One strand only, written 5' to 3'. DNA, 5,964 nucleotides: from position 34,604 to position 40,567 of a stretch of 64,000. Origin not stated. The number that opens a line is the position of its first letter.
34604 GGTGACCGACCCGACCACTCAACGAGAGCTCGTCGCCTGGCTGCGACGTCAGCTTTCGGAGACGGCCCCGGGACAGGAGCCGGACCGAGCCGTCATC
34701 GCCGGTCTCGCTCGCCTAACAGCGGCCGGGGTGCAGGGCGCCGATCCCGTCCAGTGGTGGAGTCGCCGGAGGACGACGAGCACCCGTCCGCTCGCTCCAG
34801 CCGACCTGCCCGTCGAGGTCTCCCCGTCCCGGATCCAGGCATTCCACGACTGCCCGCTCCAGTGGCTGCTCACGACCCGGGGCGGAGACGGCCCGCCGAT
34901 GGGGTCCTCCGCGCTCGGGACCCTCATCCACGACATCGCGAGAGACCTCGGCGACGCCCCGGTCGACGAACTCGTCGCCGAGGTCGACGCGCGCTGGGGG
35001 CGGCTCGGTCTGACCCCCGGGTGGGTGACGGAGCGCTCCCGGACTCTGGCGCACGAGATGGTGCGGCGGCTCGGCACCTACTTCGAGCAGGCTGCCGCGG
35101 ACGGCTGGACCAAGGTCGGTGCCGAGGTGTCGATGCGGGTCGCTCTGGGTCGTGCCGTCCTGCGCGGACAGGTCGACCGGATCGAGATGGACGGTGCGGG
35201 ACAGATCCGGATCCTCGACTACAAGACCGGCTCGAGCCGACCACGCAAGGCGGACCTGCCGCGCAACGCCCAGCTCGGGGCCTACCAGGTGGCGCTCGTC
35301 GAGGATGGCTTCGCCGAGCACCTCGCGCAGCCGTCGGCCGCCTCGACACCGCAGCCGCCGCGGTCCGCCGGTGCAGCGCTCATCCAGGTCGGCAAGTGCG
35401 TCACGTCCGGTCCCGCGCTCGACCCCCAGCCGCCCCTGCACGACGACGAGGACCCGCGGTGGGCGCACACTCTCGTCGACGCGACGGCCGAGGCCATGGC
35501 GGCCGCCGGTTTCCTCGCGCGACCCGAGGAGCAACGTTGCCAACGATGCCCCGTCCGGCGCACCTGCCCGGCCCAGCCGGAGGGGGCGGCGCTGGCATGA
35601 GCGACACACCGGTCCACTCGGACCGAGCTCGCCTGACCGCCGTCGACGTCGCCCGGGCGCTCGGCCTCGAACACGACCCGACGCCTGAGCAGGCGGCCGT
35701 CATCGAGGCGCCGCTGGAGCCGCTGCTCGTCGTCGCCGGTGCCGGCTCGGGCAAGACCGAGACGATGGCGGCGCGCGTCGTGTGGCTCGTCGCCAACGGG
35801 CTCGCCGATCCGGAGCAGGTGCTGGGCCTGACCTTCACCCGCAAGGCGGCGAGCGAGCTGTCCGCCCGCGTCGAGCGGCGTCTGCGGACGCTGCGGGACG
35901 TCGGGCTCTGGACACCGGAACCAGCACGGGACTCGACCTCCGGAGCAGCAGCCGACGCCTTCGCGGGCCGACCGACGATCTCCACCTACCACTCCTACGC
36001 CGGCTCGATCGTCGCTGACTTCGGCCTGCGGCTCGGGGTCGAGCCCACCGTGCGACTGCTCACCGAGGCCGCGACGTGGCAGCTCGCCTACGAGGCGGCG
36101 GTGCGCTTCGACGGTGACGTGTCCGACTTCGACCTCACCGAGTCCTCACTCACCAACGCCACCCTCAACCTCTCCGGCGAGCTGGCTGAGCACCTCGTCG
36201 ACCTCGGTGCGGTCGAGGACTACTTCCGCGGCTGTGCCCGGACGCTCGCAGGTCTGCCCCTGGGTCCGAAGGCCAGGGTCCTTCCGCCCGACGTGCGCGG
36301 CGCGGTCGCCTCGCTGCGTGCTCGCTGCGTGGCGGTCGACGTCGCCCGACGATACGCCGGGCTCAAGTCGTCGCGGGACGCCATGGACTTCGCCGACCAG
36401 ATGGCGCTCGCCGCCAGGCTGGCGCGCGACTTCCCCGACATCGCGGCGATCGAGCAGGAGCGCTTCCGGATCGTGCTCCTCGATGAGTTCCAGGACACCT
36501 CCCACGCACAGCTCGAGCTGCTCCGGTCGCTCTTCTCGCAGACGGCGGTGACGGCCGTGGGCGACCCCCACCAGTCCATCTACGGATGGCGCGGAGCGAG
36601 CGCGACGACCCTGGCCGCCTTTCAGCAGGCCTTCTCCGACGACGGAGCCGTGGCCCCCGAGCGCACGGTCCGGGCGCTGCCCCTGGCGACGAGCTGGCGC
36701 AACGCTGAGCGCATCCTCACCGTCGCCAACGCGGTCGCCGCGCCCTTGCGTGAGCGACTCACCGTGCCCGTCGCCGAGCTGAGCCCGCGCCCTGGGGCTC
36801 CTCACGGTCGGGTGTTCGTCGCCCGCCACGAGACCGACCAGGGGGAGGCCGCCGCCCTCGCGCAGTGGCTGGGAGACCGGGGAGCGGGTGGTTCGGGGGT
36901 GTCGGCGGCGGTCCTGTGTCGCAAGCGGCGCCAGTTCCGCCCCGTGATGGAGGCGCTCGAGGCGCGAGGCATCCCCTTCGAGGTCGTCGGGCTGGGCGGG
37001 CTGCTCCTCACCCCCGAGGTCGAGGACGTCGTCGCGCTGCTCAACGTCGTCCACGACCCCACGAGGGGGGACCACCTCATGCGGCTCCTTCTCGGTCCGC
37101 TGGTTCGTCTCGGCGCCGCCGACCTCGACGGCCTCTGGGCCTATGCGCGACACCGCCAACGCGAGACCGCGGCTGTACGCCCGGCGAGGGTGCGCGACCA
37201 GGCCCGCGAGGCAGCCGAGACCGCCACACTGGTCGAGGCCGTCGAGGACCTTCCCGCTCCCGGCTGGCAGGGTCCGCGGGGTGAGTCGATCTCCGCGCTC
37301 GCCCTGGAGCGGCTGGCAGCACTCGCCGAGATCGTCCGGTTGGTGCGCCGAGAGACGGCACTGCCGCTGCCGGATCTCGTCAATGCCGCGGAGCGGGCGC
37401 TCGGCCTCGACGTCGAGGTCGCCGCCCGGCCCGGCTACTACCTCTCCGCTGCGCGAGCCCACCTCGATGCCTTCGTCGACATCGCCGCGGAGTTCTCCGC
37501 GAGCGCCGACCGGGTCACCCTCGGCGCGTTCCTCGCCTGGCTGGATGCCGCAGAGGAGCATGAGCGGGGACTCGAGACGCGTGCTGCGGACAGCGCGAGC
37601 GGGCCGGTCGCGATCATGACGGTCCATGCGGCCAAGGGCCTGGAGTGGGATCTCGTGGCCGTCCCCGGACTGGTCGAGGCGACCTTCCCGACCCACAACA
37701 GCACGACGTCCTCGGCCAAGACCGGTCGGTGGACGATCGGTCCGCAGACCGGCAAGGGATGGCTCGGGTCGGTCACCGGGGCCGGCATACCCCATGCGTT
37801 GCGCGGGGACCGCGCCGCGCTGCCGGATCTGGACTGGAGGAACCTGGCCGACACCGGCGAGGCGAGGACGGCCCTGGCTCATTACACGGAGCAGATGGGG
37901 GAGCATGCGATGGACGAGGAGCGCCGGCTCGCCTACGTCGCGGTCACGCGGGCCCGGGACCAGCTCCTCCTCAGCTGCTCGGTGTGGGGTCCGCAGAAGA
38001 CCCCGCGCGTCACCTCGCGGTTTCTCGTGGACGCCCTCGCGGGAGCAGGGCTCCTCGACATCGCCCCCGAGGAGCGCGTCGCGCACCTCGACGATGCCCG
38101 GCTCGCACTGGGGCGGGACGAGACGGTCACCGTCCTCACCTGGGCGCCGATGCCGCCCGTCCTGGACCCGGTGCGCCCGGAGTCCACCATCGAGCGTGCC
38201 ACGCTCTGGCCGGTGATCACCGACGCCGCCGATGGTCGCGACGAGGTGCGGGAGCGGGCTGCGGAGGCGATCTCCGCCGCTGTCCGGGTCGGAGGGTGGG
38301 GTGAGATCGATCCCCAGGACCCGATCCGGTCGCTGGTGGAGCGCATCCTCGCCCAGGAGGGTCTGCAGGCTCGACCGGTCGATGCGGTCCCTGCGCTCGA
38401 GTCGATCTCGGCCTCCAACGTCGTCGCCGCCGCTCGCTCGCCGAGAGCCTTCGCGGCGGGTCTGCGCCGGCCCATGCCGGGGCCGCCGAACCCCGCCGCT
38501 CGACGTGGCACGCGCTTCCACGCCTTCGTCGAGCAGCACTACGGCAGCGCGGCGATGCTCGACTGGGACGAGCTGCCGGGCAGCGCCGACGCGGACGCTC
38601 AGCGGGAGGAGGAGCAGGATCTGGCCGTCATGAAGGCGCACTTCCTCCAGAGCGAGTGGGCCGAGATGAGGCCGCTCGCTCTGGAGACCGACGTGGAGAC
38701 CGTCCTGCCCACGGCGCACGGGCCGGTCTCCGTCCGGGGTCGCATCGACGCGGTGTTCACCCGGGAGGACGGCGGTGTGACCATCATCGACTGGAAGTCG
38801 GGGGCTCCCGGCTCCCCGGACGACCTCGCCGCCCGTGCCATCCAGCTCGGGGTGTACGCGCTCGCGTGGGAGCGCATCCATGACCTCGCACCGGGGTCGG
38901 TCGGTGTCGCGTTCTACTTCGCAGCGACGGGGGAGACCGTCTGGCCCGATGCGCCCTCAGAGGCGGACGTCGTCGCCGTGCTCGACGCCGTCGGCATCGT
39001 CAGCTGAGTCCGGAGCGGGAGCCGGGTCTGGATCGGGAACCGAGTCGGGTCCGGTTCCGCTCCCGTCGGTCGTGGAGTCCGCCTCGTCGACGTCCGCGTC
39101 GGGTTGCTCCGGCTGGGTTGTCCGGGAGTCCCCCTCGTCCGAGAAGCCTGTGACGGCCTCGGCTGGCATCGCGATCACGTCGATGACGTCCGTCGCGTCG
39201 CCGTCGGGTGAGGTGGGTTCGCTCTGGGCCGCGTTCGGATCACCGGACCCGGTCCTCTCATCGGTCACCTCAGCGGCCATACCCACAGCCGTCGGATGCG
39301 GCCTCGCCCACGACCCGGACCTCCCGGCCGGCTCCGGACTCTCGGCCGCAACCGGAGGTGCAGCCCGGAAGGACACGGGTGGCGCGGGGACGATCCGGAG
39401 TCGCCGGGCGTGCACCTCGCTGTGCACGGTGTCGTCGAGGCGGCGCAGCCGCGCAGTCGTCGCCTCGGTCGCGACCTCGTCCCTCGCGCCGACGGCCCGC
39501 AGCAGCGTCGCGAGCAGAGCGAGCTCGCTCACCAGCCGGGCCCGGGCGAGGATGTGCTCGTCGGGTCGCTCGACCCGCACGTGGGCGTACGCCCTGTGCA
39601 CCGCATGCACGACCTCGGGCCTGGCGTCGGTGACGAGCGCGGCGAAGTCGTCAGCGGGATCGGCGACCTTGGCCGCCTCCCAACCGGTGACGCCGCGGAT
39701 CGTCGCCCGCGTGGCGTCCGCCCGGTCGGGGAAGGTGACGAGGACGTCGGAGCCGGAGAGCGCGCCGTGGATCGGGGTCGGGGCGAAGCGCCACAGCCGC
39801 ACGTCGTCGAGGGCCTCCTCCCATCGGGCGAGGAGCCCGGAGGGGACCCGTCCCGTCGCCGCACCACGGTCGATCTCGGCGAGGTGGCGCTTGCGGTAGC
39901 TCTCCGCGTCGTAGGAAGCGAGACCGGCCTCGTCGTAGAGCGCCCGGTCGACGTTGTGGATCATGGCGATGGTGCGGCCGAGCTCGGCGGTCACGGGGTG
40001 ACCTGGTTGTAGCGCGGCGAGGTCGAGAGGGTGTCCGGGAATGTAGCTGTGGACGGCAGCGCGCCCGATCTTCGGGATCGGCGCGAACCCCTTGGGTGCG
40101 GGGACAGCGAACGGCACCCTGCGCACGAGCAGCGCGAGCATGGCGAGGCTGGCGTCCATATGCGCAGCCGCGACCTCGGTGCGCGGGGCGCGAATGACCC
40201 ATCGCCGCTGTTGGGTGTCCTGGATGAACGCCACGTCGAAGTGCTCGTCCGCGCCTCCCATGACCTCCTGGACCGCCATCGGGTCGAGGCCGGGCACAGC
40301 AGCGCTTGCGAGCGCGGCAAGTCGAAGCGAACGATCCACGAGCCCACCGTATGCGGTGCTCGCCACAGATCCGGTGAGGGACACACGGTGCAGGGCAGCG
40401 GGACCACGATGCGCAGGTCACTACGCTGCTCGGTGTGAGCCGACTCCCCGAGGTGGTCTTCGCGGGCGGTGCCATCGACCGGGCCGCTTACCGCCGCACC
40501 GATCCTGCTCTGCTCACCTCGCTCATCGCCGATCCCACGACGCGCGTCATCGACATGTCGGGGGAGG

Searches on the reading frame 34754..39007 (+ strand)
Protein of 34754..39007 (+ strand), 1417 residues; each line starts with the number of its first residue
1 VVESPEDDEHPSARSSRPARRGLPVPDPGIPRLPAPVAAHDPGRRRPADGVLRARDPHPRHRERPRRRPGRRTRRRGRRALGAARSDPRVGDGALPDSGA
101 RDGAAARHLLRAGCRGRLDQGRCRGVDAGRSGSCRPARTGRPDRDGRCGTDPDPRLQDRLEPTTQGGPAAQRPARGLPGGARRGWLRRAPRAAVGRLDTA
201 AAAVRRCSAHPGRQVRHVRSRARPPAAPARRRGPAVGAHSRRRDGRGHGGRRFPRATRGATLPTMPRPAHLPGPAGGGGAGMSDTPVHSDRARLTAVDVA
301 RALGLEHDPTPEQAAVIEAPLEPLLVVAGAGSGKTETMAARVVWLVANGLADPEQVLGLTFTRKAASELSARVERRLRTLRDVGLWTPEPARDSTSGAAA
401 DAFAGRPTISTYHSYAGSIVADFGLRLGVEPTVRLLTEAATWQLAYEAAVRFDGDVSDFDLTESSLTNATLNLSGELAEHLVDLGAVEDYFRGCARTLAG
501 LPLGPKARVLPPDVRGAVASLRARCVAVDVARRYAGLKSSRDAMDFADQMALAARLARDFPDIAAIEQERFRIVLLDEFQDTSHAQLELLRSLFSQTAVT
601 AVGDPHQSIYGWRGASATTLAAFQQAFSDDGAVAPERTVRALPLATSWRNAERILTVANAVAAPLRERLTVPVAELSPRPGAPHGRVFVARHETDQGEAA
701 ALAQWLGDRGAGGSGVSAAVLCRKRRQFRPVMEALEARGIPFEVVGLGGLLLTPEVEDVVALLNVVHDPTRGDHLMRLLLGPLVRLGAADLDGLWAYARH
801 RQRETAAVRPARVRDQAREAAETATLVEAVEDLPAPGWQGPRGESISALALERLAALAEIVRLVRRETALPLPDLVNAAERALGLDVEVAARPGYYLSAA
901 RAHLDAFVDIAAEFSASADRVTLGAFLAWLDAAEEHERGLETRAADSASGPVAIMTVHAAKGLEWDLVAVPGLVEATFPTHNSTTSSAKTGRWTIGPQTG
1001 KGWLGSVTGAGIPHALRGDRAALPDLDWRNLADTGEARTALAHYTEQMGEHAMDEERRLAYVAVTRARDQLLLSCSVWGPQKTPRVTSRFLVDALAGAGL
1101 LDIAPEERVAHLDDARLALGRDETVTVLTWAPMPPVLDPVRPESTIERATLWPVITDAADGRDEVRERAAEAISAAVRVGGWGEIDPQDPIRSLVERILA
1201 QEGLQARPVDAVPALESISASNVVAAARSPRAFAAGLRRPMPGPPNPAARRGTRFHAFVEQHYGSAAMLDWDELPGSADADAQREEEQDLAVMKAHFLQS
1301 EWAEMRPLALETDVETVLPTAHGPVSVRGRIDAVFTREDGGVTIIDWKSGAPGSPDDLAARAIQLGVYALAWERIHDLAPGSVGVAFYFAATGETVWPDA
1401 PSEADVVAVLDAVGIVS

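Call 71: search_protein_families(library=pfam, proteins=[window:34754-39007:+], max_evalue=0.00001)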
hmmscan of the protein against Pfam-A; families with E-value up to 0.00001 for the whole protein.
window:34754-39007:+ (1417 aa): 6 families
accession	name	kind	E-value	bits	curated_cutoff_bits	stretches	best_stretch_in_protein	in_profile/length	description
PF00580.27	UvrD-helicase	-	5.8e-52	177.5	23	1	310-627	2-270/271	UvrD/REP helicase N-terminal domain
PF13361.12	UvrD_C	-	9e-31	108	25.6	2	905-1075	242-347/350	UvrD-like helicase C-terminal domain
PF12705.13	PDDEXK_1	-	7.1e-18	65.9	22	1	1218-1391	2-189/247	PD-(D/E)XK nuclease superfamily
PF13245.12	AAA_19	-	9.1e-18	65.2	25.1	1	314-611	3-132/134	AAA domain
PF13538.12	UvrD_C_2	-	3.7e-09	36.7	27.4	0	1050-1073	27-51/52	UvrD-like helicase C-terminal domain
PF13604.12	AAA_30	-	8.6e-08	32.6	27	0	312-384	5-77/191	AAA domain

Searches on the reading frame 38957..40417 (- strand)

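Call 8: search_protein_families(library=pfam, proteins=[window:38957-40417:-], max_evalue=0.00001)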
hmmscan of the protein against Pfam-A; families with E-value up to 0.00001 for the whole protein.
window:38957-40417:- (486 aa): 1 family
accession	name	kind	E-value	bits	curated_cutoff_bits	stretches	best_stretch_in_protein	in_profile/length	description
PF01636.29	APH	-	2.4e-12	47.6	23.2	1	57-278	8-230/239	Phosphotransferase enzyme family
